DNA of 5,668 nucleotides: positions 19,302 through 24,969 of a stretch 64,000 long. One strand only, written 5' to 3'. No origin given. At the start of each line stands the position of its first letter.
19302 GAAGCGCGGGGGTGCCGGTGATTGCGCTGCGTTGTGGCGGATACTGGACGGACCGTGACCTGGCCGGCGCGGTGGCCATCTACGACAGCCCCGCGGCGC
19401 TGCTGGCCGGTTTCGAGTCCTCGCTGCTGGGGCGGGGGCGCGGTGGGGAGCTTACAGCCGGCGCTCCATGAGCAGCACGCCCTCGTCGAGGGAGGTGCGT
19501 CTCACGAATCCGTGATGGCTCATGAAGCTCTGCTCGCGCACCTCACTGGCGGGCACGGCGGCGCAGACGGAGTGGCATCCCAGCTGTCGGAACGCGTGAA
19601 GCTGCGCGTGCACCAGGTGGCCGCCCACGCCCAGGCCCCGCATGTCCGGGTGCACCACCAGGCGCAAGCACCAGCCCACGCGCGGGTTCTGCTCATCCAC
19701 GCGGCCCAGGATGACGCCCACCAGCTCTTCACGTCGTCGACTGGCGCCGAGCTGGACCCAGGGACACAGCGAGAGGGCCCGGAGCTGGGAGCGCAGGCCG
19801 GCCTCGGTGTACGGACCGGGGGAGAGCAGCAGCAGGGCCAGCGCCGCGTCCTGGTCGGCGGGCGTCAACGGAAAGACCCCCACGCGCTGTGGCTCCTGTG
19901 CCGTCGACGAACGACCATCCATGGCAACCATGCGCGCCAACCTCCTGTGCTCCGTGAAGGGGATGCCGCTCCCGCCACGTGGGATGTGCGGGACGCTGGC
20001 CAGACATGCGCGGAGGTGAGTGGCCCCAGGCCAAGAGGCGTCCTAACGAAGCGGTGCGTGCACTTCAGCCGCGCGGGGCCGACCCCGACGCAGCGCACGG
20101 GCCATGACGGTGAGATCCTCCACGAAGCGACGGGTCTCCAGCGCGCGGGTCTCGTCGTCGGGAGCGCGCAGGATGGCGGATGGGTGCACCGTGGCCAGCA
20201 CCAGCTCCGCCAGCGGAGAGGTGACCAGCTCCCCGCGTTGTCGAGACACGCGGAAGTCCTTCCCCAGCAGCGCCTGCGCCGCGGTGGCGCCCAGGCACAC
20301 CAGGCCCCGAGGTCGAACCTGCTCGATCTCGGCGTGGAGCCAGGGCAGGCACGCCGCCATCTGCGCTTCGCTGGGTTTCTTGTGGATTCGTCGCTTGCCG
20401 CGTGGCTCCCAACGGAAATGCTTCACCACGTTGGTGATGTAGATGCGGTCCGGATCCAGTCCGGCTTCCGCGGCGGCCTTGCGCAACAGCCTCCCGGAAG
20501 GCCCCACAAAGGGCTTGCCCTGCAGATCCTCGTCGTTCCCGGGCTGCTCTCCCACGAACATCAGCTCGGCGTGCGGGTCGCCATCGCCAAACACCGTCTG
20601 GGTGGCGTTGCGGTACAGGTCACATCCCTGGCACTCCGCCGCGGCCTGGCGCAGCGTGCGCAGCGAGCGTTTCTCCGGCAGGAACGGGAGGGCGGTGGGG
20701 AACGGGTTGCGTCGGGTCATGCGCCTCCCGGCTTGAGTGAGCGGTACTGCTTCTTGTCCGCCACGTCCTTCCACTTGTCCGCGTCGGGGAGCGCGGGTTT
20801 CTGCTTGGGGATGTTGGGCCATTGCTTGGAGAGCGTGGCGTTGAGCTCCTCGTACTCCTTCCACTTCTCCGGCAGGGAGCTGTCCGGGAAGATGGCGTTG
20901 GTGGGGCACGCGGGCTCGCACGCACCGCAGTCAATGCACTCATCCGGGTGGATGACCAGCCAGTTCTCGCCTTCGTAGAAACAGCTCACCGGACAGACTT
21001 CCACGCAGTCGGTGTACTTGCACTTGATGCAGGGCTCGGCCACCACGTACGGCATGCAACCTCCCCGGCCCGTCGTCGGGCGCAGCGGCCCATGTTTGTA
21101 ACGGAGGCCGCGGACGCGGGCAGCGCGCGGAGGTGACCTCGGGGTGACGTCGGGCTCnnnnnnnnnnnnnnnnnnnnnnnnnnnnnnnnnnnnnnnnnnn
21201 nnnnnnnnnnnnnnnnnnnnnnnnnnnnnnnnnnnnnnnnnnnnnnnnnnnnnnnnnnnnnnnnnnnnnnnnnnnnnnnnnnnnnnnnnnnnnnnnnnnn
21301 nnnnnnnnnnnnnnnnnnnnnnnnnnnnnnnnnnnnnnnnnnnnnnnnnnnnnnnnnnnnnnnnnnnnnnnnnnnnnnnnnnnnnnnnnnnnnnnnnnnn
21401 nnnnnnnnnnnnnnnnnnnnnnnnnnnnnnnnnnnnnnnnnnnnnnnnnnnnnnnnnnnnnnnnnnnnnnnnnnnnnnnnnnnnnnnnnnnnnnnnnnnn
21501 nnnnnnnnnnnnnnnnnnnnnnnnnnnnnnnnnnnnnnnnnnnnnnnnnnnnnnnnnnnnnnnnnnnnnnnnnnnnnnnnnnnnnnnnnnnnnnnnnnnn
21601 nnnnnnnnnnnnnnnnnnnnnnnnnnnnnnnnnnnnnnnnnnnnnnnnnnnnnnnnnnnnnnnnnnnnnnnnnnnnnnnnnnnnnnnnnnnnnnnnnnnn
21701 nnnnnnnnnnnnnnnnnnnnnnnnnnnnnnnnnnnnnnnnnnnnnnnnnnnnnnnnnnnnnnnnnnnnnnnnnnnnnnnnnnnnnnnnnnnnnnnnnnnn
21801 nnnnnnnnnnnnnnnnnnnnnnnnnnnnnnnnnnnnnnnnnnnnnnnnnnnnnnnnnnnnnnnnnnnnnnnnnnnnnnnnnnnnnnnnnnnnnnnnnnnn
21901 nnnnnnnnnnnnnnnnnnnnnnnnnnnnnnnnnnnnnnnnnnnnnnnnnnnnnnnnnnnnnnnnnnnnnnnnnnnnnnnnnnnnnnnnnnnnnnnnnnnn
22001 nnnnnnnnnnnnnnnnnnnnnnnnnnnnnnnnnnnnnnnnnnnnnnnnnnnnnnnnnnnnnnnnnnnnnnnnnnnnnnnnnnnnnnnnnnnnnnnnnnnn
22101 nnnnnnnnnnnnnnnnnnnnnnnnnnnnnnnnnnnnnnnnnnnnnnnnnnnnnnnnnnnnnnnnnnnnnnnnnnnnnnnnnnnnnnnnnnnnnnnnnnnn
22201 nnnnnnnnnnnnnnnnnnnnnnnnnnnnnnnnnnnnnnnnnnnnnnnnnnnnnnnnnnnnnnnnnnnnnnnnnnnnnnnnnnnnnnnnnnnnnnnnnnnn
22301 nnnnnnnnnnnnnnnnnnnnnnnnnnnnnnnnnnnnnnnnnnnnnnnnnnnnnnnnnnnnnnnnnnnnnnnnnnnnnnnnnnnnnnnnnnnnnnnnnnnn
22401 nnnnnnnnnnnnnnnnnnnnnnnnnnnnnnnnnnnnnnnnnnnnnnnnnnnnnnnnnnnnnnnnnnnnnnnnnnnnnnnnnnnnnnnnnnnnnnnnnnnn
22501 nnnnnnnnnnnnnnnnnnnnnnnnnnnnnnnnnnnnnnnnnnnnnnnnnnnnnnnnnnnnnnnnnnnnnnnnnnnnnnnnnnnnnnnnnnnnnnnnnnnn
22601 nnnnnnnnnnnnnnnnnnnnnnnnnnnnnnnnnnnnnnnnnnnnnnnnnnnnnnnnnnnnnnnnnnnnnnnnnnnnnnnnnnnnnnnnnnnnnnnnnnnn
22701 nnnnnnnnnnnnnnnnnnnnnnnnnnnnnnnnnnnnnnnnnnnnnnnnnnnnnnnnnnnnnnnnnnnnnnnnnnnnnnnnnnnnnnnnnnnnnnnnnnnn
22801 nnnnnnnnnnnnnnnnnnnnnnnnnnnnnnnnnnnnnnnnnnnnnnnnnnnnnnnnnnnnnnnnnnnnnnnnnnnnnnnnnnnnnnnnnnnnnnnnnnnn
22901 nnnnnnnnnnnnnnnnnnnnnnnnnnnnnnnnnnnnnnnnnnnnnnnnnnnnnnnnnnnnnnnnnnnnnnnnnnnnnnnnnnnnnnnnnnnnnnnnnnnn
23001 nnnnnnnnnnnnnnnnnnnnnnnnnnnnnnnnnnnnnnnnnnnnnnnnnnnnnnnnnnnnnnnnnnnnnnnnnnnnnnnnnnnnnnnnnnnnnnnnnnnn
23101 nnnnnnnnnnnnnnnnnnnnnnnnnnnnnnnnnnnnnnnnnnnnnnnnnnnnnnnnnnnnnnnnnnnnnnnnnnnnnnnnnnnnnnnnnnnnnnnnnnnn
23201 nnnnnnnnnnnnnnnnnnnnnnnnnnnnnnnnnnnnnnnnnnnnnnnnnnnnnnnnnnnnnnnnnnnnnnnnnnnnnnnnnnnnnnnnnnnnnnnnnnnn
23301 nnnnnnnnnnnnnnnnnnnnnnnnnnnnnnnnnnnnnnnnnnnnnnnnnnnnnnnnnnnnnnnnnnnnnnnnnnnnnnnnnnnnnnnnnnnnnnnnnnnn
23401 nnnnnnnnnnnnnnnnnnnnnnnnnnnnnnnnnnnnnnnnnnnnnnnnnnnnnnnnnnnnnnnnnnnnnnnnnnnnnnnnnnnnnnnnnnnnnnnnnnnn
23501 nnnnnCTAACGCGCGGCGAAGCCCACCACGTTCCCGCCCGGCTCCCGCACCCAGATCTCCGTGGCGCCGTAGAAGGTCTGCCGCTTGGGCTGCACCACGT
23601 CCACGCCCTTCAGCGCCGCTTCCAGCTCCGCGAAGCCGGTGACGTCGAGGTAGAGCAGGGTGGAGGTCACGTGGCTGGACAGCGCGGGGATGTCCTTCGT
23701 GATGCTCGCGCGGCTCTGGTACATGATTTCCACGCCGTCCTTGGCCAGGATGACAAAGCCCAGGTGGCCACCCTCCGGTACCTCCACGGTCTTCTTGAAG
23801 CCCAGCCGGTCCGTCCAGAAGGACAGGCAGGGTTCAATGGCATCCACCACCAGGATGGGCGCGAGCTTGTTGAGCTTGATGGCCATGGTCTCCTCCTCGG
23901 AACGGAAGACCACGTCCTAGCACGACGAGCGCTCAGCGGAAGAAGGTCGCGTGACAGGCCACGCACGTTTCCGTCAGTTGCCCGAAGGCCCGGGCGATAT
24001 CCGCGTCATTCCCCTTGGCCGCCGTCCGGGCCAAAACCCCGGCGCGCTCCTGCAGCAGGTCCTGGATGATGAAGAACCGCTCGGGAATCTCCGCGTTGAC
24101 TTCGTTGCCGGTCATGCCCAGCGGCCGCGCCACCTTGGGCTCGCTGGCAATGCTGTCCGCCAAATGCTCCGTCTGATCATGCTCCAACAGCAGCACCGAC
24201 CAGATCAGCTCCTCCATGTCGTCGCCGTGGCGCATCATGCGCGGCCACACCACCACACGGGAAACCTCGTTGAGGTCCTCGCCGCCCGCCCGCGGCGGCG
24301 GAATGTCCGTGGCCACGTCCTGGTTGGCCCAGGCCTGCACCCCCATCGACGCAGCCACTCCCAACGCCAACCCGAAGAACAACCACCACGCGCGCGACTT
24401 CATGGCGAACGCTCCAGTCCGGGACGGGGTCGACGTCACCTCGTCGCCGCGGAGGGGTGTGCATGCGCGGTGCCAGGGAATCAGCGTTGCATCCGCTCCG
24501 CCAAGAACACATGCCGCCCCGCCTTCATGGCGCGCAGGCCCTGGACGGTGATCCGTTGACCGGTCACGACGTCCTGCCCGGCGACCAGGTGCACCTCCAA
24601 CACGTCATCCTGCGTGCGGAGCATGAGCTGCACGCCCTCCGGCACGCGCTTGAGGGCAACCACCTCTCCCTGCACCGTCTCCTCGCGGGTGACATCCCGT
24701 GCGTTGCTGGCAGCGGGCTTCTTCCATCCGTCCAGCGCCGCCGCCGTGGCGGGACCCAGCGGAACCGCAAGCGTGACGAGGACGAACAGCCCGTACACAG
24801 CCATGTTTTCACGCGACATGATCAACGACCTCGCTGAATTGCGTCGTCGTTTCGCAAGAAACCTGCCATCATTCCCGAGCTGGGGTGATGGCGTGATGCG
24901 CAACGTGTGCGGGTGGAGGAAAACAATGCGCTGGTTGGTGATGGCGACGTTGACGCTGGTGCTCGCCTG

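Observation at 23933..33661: Compact periplasmic redox and copper-delivery neighbourhood flanking the cbb3 oxidase assembly cluster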

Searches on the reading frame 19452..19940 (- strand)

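Call 8: search_protein_families(library=pfam, max_evalue=0.01, proteins=[window:19452-19940:-])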
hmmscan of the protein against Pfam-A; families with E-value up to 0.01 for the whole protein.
window:19452-19940:- (162 aa): 4 families
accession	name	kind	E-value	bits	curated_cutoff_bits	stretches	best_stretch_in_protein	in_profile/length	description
PF00583.31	Acetyltransf_1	-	8.9e-11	42.5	20.7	1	59-145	34-116/116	Acetyltransferase (GNAT) family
PF13508.13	Acetyltransf_7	-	1.9e-08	35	27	1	71-146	12-83/84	Acetyltransferase (GNAT) domain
PF13673.13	Acetyltransf_10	-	0.0006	20.2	23.6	1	69-147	38-109/128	Acetyltransferase (GNAT) domain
PF13302.13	Acetyltransf_3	-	0.0012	20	25.4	1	42-146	30-138/138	Acetyltransferase (GNAT) domain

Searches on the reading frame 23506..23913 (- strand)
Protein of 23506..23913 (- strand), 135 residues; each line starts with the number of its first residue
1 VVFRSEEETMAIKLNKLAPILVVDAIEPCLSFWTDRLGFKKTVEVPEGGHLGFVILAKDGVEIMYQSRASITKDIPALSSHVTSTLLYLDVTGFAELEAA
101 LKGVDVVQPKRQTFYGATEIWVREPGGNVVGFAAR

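Call 7: search_protein_families(library=pfam, max_evalue=0.01, proteins=[window:23506-23913:-])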
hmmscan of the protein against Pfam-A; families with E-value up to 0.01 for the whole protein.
window:23506-23913:- (135 aa): 1 family
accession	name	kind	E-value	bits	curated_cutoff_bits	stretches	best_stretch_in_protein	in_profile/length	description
PF00903.31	Glyoxalase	-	2.9e-06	28.1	20.6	1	21-131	7-120/121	Glyoxalase/Bleomycin resistance protein/Dioxygenase superfamily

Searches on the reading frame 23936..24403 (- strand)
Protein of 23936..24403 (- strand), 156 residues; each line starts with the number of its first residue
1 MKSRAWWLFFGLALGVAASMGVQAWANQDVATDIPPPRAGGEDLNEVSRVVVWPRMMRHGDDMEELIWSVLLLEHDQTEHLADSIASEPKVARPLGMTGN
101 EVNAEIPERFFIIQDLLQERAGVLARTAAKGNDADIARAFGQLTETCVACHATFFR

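Call 7: search_protein_families(library=pfam, max_evalue=0.01, proteins=[window:23936-24403:-])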
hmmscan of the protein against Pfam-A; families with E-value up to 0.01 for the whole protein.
seq(156 aa): 1 family
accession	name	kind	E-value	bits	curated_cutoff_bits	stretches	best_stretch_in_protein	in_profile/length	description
PF01322.25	Cytochrom_C_2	-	1.5e-05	26.4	26.5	1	110-154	76-120/121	Cytochrome C'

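Call 9: search_protein_families(library=ncbifam, max_evalue=0.01, proteins=[window:23936-24403:-])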
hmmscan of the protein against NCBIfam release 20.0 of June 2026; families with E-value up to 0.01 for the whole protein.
seq(156 aa): 0 families

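Call 69: search_solved_structures(query=window:23936-24403:-, max_evalue=1, show_alignments=1)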
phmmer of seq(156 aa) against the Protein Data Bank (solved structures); distinct sequences matched with E-value up to 1: 8.
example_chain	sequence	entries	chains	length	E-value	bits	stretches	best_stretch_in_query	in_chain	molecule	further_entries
8rkp_A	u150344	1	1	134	0.012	18.8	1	117-154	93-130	Cytochrome c prime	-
5b3i_A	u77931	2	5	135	0.012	18.8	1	117-154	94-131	Cytochrome c prime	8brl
2xl8_A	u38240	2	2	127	0.39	14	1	112-156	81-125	CYTOCHROME C'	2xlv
5cjh_A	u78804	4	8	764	0.39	14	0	62-129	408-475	Catalase-peroxidase 2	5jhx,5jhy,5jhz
3ut2_A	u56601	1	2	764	0.41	13.9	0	62-129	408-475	Catalase-peroxidase 2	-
4d4n_A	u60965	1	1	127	0.43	13.8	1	112-154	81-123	CYTOCHROME C'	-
1lkv_X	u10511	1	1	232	0.5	13.6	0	69-143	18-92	FLAGELLAR MOTOR SWITCH PROTEIN FLIG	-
4fhr_B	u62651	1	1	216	0.63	13.3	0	69-143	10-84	Flagellar motor switch protein FliG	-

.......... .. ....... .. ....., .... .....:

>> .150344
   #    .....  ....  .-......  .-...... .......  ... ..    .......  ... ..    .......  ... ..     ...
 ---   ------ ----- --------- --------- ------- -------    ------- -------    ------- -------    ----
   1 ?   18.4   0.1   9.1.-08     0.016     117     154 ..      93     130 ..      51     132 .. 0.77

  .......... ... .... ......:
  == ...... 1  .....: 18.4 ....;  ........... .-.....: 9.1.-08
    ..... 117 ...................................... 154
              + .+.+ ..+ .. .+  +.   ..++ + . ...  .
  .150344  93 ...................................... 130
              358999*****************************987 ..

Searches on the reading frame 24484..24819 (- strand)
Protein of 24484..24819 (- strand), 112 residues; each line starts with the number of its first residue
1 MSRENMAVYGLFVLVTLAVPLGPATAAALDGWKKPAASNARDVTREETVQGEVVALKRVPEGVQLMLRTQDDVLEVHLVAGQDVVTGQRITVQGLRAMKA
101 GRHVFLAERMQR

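Call 7: search_protein_families(library=pfam, max_evalue=0.01, proteins=[window:24484-24819:-])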
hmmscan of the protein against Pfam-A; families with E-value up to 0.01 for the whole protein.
seq(112 aa): 0 families

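Call 9: search_protein_families(library=ncbifam, max_evalue=0.01, proteins=[window:24484-24819:-])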
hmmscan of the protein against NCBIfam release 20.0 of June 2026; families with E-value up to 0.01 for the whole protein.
seq(112 aa): 1 family
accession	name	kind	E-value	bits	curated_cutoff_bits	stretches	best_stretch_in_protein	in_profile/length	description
NF050114.1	Rv3212_fam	equivalog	0.0071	15.6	150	1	17-98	10-89/393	Rv3212 family protein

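Call 72: search_protein_families(library=pfam, max_evalue=10, proteins=[window:24484-24804:-])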
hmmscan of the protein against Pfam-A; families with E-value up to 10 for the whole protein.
seq(107 aa): 0 families
